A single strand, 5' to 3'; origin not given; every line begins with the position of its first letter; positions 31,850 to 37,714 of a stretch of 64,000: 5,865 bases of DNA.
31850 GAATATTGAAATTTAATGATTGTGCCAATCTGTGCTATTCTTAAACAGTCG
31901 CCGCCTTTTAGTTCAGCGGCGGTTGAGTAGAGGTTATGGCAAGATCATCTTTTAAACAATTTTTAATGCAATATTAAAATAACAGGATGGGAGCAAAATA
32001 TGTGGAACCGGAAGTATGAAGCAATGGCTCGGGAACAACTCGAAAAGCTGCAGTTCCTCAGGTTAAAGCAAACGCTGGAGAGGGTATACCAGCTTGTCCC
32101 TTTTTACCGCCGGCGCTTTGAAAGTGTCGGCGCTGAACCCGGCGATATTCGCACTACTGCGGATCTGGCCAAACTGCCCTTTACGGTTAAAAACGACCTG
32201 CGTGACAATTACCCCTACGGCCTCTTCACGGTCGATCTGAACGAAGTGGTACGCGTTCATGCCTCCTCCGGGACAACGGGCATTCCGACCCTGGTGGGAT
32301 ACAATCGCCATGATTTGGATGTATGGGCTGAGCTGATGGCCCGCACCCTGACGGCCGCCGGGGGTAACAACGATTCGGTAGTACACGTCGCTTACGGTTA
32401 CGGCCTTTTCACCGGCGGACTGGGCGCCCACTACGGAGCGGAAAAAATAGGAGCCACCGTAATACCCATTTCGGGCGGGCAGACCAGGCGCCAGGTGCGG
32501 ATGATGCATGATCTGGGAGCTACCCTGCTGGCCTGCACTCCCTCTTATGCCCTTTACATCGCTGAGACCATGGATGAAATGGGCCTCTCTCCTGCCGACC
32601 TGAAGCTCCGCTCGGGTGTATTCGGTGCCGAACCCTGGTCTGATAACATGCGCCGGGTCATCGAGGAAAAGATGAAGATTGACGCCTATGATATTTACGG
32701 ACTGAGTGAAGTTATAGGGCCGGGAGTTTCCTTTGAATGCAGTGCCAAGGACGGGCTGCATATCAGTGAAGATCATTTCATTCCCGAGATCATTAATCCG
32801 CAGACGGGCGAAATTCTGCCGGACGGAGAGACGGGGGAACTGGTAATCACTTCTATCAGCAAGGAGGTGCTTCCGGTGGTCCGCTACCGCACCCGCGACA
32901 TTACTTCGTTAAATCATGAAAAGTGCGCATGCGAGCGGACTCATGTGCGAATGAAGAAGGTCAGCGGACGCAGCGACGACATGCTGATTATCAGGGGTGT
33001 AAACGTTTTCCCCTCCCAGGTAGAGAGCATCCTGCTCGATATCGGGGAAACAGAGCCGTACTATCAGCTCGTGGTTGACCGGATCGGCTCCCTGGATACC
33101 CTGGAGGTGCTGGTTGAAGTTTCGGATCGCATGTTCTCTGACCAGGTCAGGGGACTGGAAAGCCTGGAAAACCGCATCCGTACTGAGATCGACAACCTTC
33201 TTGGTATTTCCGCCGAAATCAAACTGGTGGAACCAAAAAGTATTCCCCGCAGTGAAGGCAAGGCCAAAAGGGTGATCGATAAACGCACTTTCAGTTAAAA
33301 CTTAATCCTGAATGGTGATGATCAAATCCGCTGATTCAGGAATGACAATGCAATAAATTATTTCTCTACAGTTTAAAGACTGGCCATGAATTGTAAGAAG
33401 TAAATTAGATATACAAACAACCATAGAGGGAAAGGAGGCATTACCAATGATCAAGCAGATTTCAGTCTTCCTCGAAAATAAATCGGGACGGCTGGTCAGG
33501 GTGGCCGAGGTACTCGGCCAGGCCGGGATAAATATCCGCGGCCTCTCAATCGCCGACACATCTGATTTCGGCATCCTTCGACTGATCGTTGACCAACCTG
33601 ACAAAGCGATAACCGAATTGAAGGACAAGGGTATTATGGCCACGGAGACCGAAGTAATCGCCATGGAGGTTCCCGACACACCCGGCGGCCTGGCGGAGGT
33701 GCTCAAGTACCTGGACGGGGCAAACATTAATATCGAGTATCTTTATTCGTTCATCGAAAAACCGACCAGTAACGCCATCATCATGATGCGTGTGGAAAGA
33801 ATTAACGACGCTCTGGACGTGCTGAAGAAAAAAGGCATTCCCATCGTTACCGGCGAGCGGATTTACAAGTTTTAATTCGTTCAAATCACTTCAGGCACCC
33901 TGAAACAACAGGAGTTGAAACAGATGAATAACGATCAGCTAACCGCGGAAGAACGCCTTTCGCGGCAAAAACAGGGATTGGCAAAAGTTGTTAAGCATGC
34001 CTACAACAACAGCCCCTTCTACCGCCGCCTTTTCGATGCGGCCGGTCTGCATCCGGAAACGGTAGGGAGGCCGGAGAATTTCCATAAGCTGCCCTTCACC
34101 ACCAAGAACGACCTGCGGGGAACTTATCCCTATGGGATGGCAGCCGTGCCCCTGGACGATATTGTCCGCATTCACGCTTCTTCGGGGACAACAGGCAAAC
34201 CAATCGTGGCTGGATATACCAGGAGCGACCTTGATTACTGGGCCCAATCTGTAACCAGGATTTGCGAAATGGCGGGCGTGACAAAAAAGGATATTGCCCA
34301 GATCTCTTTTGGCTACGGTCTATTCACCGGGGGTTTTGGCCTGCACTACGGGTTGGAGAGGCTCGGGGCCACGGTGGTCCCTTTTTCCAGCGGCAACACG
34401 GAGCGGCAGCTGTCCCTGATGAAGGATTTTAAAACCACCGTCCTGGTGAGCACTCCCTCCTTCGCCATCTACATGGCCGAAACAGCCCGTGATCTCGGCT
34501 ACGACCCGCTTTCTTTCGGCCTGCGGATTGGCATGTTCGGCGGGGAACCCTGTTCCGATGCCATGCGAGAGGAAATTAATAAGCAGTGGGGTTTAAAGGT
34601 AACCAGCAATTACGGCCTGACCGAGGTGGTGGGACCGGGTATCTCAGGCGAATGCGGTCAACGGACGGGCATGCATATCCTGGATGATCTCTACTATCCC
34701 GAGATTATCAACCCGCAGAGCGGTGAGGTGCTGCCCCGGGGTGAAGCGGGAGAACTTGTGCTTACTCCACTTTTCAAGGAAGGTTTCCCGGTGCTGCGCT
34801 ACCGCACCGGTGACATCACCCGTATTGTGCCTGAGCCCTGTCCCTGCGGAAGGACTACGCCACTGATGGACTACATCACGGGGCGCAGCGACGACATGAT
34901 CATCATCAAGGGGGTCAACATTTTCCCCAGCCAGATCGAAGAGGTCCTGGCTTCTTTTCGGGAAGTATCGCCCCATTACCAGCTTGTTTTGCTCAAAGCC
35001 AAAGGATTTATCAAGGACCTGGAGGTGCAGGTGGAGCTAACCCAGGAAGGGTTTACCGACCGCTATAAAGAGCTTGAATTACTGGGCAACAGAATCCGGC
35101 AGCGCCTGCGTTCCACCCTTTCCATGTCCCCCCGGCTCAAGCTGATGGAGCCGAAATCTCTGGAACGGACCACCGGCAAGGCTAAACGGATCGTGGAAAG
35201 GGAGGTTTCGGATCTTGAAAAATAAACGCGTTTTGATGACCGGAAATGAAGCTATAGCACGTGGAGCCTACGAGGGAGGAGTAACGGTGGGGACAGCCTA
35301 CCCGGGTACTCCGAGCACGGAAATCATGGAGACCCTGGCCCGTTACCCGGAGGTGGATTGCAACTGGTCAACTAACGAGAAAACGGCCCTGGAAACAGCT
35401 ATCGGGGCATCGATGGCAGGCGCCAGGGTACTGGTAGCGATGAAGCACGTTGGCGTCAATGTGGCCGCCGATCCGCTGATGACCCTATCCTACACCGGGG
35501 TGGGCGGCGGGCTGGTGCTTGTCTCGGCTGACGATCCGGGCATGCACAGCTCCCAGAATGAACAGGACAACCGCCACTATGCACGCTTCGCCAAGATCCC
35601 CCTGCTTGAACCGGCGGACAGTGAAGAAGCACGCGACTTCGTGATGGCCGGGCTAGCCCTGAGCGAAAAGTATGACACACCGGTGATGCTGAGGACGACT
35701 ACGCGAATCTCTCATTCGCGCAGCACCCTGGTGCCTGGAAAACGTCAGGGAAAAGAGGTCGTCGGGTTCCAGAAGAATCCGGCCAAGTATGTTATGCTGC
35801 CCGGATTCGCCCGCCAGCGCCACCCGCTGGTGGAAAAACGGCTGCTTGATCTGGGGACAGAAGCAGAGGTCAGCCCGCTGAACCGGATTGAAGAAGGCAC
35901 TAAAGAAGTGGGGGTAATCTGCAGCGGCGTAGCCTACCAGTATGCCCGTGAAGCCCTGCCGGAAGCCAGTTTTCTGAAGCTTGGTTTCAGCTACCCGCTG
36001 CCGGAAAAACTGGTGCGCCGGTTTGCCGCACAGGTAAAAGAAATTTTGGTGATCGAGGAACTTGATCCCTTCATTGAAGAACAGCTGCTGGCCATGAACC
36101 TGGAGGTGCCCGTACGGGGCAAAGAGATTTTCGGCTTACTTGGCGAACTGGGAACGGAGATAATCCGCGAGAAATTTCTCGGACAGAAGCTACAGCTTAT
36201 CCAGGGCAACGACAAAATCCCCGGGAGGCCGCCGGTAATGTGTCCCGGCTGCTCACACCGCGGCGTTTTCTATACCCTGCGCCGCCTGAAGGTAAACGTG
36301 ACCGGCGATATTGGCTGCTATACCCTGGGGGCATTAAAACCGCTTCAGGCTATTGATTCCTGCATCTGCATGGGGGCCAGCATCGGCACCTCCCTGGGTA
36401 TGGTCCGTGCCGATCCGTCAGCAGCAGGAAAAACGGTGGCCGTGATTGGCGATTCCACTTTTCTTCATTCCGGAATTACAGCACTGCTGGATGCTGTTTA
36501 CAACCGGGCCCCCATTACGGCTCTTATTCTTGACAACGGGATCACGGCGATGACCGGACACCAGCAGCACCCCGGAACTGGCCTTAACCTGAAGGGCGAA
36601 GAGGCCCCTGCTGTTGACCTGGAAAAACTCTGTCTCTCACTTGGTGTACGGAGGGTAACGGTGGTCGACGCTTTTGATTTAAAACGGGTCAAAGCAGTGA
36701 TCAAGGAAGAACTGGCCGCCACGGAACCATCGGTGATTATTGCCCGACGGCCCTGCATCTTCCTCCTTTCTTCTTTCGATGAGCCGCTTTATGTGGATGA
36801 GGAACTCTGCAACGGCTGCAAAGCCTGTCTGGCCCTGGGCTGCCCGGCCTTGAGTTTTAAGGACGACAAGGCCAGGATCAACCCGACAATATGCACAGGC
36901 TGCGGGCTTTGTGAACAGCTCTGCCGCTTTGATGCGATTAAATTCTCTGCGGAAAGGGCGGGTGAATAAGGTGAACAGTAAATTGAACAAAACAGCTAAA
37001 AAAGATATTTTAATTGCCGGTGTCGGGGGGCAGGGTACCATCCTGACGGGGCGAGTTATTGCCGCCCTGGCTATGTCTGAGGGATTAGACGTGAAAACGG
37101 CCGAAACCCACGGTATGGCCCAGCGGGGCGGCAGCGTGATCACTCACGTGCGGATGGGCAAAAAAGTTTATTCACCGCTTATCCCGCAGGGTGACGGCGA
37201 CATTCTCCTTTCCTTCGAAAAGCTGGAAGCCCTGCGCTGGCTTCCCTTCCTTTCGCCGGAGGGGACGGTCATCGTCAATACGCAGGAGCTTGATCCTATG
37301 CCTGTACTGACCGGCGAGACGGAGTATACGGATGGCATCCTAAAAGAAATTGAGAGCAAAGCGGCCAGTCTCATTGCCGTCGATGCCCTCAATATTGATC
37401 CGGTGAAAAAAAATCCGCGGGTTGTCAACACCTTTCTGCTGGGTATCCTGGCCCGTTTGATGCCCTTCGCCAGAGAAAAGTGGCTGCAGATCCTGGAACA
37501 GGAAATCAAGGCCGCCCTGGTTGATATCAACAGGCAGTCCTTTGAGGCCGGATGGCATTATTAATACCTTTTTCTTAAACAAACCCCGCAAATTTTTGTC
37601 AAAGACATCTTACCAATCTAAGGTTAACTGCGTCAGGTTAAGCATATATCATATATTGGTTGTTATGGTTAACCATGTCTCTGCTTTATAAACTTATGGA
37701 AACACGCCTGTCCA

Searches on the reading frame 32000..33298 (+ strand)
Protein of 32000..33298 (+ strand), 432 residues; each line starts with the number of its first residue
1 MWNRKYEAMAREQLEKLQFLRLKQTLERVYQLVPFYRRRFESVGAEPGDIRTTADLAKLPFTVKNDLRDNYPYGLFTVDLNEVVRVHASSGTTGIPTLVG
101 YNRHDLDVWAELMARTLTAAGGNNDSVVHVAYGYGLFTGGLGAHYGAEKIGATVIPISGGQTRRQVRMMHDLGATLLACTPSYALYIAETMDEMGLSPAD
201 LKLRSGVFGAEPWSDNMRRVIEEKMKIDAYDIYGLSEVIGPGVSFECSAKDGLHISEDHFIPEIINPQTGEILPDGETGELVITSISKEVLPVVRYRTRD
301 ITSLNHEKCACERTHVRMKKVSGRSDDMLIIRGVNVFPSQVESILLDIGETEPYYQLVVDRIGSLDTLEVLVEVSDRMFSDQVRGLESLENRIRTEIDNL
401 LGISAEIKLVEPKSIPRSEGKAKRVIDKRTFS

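Call 7: search_protein_families(library=pfam, proteins=[window:32000-33298:+])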
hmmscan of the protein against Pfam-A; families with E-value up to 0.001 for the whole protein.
window:32000-33298:+ (432 aa): 3 families
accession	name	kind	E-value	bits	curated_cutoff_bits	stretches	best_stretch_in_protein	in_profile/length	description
PF14535.12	AMP-binding_C_2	-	1.2e-33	115.7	25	1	333-429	1-96/96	AMP-binding enzyme C-terminal domain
PF00501.34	AMP-binding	-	3.2e-13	49.7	29.9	1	81-284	162-375/384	AMP-binding enzyme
PF04443.18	LuxE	-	0.00022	20.6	24.9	0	228-324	279-373/391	Acyl-protein synthetase, LuxE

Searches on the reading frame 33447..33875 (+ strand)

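Call 7: search_protein_families(library=pfam, proteins=[window:33447-33875:+])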
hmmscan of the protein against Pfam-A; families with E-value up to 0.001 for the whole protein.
window:33447-33875:+ (142 aa): 5 families
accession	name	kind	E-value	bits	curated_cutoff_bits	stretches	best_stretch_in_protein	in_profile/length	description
PF19571.5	ACT_8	-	3.4e-28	98.6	23.5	1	2-137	3-136/141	ACT domain pair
PF01842.31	ACT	-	2.9e-18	65.7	27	2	71-127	3-59/66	ACT domain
PF22629.2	ACT_AHAS_ss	-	7.6e-11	42.5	27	1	5-58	1-55/67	AHAS small subunit-like ACT domain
PF13291.12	ACT_4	-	3e-06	28.2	27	0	4-45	8-51/80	ACT domain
PF13840.12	ACT_7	-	1.3e-05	25.3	27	0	12-41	20-48/65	ACT domain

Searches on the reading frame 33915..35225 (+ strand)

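Call 7: search_protein_families(library=pfam, proteins=[window:33915-35225:+])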
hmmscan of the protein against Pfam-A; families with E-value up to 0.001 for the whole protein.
window:33915-35225:+ (436 aa): 2 families
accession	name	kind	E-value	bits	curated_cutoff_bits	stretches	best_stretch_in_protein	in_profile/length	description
PF14535.12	AMP-binding_C_2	-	3.3e-26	91.8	25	1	333-428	1-94/96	AMP-binding enzyme C-terminal domain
PF00501.34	AMP-binding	-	1.7e-18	67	29.9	1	75-283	156-374/384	AMP-binding enzyme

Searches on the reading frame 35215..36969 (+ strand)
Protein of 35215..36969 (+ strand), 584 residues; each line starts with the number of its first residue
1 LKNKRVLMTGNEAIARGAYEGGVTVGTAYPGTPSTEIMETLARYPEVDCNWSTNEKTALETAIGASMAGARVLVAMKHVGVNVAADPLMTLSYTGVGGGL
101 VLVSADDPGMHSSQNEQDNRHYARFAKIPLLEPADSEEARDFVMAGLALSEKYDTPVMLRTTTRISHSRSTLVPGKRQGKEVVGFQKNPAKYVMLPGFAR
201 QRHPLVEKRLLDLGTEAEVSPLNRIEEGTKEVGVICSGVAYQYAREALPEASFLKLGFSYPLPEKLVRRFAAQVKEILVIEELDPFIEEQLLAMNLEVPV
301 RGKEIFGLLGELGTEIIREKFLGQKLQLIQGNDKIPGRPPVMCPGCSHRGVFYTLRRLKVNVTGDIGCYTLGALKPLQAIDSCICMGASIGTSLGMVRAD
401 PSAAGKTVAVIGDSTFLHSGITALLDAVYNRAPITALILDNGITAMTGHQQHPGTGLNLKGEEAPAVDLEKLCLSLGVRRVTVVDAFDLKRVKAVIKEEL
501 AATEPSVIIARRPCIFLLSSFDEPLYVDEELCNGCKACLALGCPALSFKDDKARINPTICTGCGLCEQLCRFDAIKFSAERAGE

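Call 7: search_protein_families(library=pfam, proteins=[window:35215-36969:+])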
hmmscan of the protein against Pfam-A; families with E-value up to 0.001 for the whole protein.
window:35215-36969:+ (584 aa): 8 families
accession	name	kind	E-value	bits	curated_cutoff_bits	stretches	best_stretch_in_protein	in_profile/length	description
PF02775.26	TPP_enzyme_C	-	5.4e-24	85.2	21.9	1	365-509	1-150/151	Thiamine pyrophosphate enzyme, C-terminal TPP binding domain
PF01855.24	POR_N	-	4.5e-15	56.4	27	1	17-178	2-171/231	Pyruvate flavodoxin/ferredoxin oxidoreductase, thiamine diP-bdg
PF00037.32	Fer4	-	2.6e-09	36.9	21.1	1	554-576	2-24/24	4Fe-4S binding domain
PF13237.11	Fer4_10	-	4.2e-06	27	25.5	1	526-570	3-52/53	4Fe-4S dicluster domain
PF12837.12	Fer4_6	-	1.6e-05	25.1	25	0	553-575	2-24/24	4Fe-4S binding domain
PF12797.12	Fer4_2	-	0.0001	22.5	24.5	0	525-545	3-22/22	4Fe-4S binding domain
PF12838.12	Fer4_7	-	0.00017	22.4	27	1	532-574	2-52/52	4Fe-4S dicluster domain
PF02776.23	TPP_enzyme_N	-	0.00079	19.6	26.8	0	8-84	1-77/119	Thiamine pyrophosphate enzyme, N-terminal TPP binding domain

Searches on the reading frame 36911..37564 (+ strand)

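Call 7: search_protein_families(library=pfam, proteins=[window:36911-37564:+])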
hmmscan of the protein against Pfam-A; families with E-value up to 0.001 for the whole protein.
window:36911-37564:+ (217 aa): 1 family
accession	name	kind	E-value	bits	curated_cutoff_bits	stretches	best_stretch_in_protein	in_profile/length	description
PF01558.24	POR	-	3.8e-37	128.5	27.4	1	39-214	1-171/173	Pyruvate ferredoxin/flavodoxin oxidoreductase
